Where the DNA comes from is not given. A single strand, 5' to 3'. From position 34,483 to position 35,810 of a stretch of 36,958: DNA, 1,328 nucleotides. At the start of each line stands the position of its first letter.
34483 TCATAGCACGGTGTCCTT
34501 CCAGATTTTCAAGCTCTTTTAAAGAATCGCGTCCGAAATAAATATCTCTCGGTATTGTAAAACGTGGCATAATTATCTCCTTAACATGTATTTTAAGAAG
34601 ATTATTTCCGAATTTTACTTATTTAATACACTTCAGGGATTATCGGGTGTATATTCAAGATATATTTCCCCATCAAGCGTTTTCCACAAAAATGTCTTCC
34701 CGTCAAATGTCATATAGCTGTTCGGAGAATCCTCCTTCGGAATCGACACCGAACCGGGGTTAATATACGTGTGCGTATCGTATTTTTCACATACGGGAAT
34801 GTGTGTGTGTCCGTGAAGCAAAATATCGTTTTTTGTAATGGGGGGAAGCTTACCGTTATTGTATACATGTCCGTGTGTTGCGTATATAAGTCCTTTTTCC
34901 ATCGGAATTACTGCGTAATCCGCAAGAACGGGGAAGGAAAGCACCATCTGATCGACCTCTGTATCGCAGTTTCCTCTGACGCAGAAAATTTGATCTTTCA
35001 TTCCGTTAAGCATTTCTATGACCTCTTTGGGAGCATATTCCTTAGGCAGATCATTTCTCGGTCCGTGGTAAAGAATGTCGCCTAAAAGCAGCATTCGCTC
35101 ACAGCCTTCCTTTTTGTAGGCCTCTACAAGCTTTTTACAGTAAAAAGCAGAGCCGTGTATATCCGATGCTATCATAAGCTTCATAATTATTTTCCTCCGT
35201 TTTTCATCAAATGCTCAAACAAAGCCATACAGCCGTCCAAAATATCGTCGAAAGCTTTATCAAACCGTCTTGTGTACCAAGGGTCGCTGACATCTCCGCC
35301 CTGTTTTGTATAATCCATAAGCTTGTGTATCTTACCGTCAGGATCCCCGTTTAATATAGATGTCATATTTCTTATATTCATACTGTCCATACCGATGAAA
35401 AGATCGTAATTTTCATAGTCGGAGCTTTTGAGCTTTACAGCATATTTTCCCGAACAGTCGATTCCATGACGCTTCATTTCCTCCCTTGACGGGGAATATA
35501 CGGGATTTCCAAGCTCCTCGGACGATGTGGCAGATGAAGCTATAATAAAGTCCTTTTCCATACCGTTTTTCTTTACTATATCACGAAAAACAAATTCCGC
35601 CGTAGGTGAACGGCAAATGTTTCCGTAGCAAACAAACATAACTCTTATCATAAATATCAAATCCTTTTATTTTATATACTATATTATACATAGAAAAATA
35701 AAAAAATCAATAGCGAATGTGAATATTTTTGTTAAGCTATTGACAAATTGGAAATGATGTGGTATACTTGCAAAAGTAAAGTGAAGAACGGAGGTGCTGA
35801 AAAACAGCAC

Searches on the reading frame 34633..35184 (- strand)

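Call 49: search_protein_families(library=pfam, proteins=[window:34633-35184:-], max_evalue=0.0001)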
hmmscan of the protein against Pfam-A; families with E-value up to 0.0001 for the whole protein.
window:34633-35184:- (183 aa): 2 families
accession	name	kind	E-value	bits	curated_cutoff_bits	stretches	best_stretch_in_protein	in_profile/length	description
PF12850.12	Metallophos_2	-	6.7e-23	81.8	27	1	1-161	1-150/154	Calcineurin-like phosphoesterase superfamily domain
PF00149.33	Metallophos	-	8.5e-10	39.8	21.5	1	1-126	1-116/191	Calcineurin-like phosphoesterase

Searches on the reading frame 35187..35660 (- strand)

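Call 49: search_protein_families(library=pfam, proteins=[window:35187-35660:-], max_evalue=0.0001)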
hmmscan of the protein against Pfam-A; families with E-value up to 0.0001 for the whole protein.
window:35187-35660:- (157 aa): 1 family
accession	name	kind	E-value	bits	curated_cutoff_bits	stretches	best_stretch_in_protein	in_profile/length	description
PF01451.26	LMWPc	-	3.8e-31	108.7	23.2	1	7-147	1-143/144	Low molecular weight phosphotyrosine protein phosphatase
